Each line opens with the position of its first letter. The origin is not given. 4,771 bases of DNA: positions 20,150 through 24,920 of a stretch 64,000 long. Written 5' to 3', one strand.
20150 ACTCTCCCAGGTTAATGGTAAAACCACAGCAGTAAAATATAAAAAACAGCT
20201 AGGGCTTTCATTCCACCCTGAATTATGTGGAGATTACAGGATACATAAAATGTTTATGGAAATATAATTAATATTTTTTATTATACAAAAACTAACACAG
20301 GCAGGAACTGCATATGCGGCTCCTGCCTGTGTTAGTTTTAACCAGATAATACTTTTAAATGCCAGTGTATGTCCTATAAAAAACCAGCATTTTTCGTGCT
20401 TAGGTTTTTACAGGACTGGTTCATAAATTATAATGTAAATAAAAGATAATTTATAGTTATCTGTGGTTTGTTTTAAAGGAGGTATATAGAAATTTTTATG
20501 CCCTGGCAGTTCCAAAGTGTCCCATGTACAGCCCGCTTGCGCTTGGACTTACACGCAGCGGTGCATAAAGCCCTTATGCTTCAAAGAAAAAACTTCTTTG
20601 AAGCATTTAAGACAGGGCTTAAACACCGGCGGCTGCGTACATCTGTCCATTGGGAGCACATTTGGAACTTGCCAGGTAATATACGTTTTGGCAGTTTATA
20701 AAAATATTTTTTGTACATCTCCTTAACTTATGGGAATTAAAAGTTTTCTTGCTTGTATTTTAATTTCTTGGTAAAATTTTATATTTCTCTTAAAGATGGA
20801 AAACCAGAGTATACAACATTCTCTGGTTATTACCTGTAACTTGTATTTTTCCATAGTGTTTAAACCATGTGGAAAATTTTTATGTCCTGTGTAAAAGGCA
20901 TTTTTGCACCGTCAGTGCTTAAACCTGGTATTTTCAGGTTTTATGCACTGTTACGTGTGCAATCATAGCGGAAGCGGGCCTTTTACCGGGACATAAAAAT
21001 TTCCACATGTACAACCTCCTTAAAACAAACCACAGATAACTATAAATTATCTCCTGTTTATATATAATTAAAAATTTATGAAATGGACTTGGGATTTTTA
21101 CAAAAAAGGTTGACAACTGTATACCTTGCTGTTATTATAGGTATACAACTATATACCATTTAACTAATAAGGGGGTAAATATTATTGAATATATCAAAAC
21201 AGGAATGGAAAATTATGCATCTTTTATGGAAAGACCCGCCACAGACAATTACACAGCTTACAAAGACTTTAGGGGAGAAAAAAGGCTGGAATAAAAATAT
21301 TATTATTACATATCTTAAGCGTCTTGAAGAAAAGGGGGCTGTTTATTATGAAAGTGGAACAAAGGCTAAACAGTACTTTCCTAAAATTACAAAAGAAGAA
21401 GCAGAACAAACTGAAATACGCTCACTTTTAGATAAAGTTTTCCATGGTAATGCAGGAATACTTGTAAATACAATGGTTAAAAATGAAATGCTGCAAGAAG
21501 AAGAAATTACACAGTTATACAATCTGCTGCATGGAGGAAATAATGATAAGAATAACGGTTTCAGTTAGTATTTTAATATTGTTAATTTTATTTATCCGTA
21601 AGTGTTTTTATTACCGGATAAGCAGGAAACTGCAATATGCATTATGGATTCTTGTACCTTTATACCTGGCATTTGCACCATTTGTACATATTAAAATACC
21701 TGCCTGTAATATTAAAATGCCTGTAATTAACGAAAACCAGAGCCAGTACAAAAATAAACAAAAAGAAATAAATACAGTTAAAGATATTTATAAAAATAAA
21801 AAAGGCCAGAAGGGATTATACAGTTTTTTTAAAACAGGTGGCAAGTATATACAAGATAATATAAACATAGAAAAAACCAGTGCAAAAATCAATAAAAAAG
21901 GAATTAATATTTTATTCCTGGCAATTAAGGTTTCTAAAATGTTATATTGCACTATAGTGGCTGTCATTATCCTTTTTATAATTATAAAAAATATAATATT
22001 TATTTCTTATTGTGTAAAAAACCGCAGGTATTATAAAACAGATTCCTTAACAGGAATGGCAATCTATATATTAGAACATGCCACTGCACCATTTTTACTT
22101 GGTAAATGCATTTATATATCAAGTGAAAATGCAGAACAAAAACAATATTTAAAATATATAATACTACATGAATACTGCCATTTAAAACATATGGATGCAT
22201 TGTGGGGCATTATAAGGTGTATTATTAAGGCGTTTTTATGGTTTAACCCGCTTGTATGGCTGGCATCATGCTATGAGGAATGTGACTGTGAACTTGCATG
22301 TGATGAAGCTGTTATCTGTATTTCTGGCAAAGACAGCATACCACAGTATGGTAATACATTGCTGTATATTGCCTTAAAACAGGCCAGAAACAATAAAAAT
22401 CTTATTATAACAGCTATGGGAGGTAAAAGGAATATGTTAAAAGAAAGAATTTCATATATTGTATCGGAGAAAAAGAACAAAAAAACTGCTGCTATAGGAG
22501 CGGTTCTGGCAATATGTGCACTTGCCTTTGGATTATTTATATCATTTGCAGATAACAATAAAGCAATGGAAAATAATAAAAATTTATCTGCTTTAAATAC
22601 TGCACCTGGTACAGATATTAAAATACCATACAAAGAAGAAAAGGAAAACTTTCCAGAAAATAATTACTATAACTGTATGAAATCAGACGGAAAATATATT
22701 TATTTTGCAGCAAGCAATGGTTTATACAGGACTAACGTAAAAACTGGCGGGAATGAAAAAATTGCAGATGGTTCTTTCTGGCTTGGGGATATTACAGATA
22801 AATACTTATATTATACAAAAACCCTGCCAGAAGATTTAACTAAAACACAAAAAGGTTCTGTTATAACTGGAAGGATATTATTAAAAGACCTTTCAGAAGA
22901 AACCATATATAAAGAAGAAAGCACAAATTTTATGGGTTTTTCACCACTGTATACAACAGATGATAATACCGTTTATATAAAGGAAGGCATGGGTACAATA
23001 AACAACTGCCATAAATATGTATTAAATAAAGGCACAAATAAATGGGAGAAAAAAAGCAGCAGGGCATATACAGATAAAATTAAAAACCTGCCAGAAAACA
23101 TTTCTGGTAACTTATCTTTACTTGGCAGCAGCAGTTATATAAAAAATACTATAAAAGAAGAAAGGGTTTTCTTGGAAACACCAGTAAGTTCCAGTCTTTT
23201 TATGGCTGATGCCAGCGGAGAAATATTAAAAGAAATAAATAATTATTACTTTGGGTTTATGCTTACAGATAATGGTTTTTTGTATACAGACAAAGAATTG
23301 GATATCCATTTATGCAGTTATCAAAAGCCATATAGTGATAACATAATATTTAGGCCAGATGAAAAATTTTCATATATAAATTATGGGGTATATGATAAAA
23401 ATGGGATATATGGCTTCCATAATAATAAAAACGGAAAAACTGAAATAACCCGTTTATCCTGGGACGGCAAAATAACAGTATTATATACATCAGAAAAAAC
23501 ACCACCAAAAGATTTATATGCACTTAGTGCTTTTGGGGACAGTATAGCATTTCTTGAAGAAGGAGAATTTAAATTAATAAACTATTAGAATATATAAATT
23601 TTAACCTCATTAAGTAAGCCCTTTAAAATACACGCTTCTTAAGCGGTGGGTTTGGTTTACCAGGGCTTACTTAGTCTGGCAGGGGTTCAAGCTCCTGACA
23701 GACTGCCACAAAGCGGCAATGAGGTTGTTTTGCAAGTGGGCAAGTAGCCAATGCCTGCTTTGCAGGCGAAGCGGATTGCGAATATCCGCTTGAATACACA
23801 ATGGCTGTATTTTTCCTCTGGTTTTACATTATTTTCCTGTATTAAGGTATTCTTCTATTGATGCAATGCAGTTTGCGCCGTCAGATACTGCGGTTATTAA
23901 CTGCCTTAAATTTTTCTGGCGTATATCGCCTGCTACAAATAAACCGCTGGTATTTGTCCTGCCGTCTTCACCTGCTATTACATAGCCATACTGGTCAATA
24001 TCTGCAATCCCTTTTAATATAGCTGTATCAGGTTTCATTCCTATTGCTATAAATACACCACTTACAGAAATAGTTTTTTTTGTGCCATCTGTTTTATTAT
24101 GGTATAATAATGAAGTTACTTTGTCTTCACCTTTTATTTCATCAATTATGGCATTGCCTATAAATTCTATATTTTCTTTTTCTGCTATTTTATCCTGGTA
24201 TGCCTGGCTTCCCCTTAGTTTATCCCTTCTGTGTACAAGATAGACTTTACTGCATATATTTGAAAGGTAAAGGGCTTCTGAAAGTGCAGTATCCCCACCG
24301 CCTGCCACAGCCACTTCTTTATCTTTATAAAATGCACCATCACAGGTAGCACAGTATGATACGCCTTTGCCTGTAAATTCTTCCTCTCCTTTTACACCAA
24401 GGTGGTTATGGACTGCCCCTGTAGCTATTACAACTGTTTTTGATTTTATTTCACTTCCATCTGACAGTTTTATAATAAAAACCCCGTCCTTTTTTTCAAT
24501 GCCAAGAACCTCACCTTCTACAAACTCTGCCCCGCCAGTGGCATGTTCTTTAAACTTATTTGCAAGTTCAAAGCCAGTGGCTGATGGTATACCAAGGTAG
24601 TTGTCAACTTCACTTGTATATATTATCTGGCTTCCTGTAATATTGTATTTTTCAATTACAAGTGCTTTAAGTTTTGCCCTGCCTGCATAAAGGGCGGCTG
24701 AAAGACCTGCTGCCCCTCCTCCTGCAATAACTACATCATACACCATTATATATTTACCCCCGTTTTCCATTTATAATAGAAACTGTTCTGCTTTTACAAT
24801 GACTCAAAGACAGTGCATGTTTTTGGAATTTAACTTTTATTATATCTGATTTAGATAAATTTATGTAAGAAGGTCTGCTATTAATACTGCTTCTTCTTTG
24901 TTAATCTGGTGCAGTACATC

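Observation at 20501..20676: A ~175-nt hairpin present twice (second copy 40723-40901, minus strand) with compensatory base-pair changes: candidate unassigned structured RNA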

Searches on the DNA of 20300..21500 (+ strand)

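Call 7: search_rna_families(source=window, start=20300, end=21500, threshold=evalue, max_evalue=10)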
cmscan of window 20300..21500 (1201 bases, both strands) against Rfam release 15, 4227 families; matches with E-value up to 10: 14.
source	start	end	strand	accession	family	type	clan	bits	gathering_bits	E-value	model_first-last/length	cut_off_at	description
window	20783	20875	-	RF01663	ceN93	Gene; sRNA;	-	23.5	60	0.19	1-131/131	no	Caenorhabditis sRNA ceN93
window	20829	20935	+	RF01433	snoR137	Gene; snRNA; snoRNA; HACA-box;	-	19.8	44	1.2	1-146/146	no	small nucleolar RNA snoR137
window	20798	20922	-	RF02363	Yfr11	Gene; sRNA;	-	19.8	44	2.8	1-144/144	no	Cyanobacterial functional RNA 11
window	21278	21339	+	RF02761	sR084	Gene; sRNA;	-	19.6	95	0.64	1-78/78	no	sR084 sRNA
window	20572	20613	-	RF00697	mir-186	Gene; miRNA;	-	19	70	1.4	1-82/82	no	mir-186 microRNA precursor family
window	20374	20462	-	RF02432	SpF25_sRNA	Gene; sRNA;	-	18.2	48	5.5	1-102/102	no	Streptococcus sRNA SpF25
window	20898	20969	+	RF00713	mir-239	Gene; miRNA;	-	18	49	0.96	1-74/74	no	mir-239 microRNA precursor family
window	21052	21089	+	RF03476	mir-7360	Gene; miRNA;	-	17.9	47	3.7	1-59/59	no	mir-7360 microRNA precursor family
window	21110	21184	+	RF01213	snoR103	Gene; snRNA; snoRNA; HACA-box;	-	17.9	50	8.8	1-106/106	no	Small nucleolar RNA snoR103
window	20732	20837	+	RF00546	snopsi28S-3316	Gene; snRNA; snoRNA; HACA-box;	-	16.3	65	8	1-133/133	no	Small nucleolar RNA psi28S-3316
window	20577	20605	-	RF03743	MIR7696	Gene; miRNA;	-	16.1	83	9.1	1-88/88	no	MIR7696 microRNA precursor family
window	21268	21385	+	RF02687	RAGATH-8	Gene; sRNA;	-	11.6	86.7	2.4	1-276/276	no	RAGATH-8 RNA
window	20420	20578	-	RF02377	SurA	Gene; sRNA;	-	11.4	100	2.8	1-279/279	no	SurA sRNA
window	21229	21342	-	RF02041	HOTTIP_2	Gene; lncRNA;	-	8.4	80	1.6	1-374/374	no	HOXA transcript at the distal tip, conserved region 2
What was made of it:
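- On Any Rfam 15 RNA family: Call 7 (E<=10) gave only chance-level eukaryotic miRNA/snoRNA hits over the hairpin.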

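Call 34: search_dna_similar(query=window:20433-21063:+, collection=plasmids, mode=distant)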
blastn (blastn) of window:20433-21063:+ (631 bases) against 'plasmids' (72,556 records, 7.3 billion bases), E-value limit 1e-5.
No match.

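Call 35: search_dna_similar(query=window:20433-21063:+, collection=phages, mode=distant)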
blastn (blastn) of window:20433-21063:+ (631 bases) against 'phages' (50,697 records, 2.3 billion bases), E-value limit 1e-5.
No match.
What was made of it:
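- Tried and rejected: blastn of block A against plasmids and phages: no match (calls 34, 35).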

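Call 60: build_rna_model(alignment_id=A6)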
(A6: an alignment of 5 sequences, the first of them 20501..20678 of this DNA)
Model R1 built from alignment A6 (5 sequences, 212 columns); structure: RNAalifold consensus.
model positions 180; base pairs 52; branch points 1; effective number of sequences 1.62; information 0.59 bits per position. Calibrated on 0.2 Mb of random sequence (short: E-values are rough).
structure used (alignment columns):
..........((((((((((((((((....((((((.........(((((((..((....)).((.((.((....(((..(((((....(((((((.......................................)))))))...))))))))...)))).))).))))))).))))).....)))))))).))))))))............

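Call 62: search_with_rna_model(model_id=R1, sources=[window, L001, L025, L026, L027, L079, L081, L082, L083, L084, L085, L087, L088, L089], max_evalue=1)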
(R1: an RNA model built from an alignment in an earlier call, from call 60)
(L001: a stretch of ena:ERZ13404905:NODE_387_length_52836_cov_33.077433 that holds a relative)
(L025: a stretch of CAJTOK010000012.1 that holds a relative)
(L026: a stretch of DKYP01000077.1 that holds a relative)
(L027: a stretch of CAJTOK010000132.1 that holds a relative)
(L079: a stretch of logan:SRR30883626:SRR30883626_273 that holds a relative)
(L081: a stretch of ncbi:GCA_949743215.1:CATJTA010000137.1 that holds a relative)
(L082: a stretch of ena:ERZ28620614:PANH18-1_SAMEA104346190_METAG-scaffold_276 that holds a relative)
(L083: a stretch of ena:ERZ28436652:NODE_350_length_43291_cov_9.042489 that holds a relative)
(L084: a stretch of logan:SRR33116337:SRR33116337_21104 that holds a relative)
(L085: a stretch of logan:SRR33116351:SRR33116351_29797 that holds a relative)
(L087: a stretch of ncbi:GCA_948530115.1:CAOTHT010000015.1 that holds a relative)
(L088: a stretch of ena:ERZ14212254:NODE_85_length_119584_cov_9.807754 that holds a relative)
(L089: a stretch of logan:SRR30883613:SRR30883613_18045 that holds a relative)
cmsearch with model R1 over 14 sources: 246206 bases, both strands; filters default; matches with E-value up to 1: 12.
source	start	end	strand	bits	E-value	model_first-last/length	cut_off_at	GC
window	20501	20678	+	180.4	3.9e-49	1-180/180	no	0.5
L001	6792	6969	+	180.4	3.9e-49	1-180/180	no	0.5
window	40721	40902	-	178.5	1.4e-48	1-180/180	no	0.49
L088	1435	1608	-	155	8.1e-42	1-180/180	no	0.47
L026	382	539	-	140.1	1.5e-37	1-180/180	no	0.54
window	20866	21009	-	125.4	2.5e-33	1-180/180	no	0.41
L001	7157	7300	-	125.4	2.5e-33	1-180/180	no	0.41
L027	1705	1806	+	82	7.6e-21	1-133/180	3'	0.6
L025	1646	1830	-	76.4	3.1e-19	1-180/180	no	0.5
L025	1647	1829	+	70.8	1.3e-17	1-180/180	no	0.49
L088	1435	1608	+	31.7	2.2e-06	1-180/180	no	0.47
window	40771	40840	+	12.7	0.64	61-129/180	no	0.39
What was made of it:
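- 20501..20678 (+): H1A hairpin (the finding). CM R1 scores 180 bits (call 62).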

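Call 64: search_with_rna_model(model_id=R1, sources=[window, L025, L026, L027, L088], max_evalue=1e-10, make_alignment=true)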
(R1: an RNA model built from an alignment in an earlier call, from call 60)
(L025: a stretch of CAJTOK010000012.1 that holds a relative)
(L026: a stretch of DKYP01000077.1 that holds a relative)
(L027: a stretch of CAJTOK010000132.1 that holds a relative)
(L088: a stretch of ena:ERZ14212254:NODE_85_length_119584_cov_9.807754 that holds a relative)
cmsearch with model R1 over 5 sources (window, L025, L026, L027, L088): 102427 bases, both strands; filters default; matches with E-value up to 1e-10: 8.
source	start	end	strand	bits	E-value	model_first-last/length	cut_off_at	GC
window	20501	20678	+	180.4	1.6e-49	1-180/180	no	0.5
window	40721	40902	-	178.5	5.8e-49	1-180/180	no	0.49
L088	1435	1608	-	155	3.4e-42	1-180/180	no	0.47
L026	382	539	-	140.1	6.1e-38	1-180/180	no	0.54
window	20866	21009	-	125.4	1e-33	1-180/180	no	0.41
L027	1705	1806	+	82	3.2e-21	1-133/180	3'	0.6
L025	1646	1830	-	76.4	1.3e-19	1-180/180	no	0.5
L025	1647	1829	+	70.8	5.3e-18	1-180/180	no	0.49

Alignment A8: 8 matches aligned to the model, 207 columns, each read 5' to 3' on its own strand. Consensus structure (alignment columns), stored with it:
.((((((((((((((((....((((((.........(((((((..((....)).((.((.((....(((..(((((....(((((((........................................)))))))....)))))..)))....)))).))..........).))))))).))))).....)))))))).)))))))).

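Call 71: search_with_rna_model(model_id=R1, sources=[L092, L093, L094, L095, L002, L003, L086, L090, L091, L080], max_evalue=1)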
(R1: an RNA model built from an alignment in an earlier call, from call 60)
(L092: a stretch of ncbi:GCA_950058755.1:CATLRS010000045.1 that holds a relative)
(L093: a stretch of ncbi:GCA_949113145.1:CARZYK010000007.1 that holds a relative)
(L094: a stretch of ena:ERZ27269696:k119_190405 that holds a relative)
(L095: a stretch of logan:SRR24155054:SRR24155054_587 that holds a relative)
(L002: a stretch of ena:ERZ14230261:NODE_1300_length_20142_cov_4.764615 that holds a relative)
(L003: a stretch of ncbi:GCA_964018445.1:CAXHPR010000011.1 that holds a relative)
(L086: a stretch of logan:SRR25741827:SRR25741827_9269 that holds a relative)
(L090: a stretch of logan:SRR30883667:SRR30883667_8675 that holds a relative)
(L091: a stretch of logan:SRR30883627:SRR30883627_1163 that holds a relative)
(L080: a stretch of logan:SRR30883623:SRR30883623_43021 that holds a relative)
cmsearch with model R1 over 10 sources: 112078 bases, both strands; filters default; matches with E-value up to 1: 8.
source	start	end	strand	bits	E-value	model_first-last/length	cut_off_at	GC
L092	432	609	-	180.7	1.5e-49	1-180/180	no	0.49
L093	398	575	-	180.7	1.5e-49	1-180/180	no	0.49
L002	6792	6969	+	178.9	4.9e-49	1-180/180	no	0.51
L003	6792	6969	+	178.9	4.9e-49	1-180/180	no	0.51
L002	7157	7300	-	125.4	1.1e-33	1-180/180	no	0.41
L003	7157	7300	-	125.4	1.1e-33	1-180/180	no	0.41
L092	482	551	+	11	0.89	61-129/180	no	0.4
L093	448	517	+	11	0.89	61-129/180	no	0.4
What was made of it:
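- Tried and rejected: CM R1 over ~360 kb of fetched loci: no copies beyond those listed (calls 62, 71).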

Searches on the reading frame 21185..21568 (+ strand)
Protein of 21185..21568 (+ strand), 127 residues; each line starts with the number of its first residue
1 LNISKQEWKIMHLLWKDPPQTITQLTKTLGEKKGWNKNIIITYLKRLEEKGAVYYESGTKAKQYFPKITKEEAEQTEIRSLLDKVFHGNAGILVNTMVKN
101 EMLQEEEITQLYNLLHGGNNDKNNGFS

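Call 45: search_protein_families(library=pfam, proteins=[window:21185-21568:+], max_evalue=0.01)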
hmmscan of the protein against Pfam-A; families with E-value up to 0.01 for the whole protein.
window:21185-21568:+ (127 aa): 3 families
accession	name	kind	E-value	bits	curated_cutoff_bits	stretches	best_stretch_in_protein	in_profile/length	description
PF03965.22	Penicillinase_R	-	2e-25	89.8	22.6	1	3-115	1-113/115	Penicillinase repressor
PF01047.28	MarR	-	0.0002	21.6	24.6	1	3-54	1-48/59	MarR family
PF13412.12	HTH_24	-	0.0022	17.9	21.9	0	5-30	3-28/48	Winged helix-turn-helix DNA-binding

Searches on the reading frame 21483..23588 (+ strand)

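Call 45: search_protein_families(library=pfam, proteins=[window:21483-23588:+], max_evalue=0.01)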
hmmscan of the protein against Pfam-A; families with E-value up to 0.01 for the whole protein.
window:21483-23588:+ (701 aa): 1 family
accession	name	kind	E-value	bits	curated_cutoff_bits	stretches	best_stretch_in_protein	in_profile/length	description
PF05569.17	Peptidase_M56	-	1.6e-33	116.6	31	1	21-326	3-296/296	BlaR1 peptidase M56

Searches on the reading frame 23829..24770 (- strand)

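Call 45: search_protein_families(library=pfam, proteins=[window:23829-24770:-], max_evalue=0.01)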
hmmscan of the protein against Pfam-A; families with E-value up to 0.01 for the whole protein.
window:23829-24770:- (313 aa): 14 families
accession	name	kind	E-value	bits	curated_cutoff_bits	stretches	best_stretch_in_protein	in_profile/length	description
PF07992.20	Pyr_redox_2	-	1.6e-47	162.8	26.1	1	11-298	1-291/291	Pyridine nucleotide-disulphide oxidoreductase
PF13738.12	Pyr_redox_3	-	9.6e-23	81.3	30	2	87-281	103-305/305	Pyridine nucleotide-disulphide oxidoreductase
PF00070.33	Pyr_redox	-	3.4e-14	53.5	22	1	153-223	2-79/82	Pyridine nucleotide-disulphide oxidoreductase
PF01266.30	DAO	-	3.2e-09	37.2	27.9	2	12-46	1-35/353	FAD dependent oxidoreductase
PF03486.20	HI0933_like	-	1.1e-08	35.3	50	1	12-52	2-42/244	HI0933-like protein Rossmann domain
PF01946.23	Thi4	-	1e-06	28.7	26.2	1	8-42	15-50/235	Thi4 family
PF00890.30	FAD_binding_2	-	9.5e-06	25.5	20.4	1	12-49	1-38/414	FAD binding domain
PF12831.13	FAD_oxidored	-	2.1e-05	24.5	27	1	12-46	1-35/416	FAD dependent oxidoreductase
PF01134.28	GIDA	-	5e-05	23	22.1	0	83-131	113-162/391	Glucose inhibited division protein A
PF05834.18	Lycopene_cycl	-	0.00053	19.6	23.4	0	12-40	1-31/380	Lycopene cyclase protein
PF13454.12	NAD_binding_9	-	0.00058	20.3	21.8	0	80-118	115-153/155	FAD-NAD(P)-binding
PF13450.12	NAD_binding_8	-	0.0013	19.4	21.9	1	15-48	1-34/68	NAD(P)-binding Rossmann-like domain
PF01494.25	FAD_binding_3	-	0.0046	16.7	22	0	11-43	2-34/349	FAD binding domain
PF00963.24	Cohesin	-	0.0064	17.1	24.1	0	211-283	65-137/139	Cohesin domain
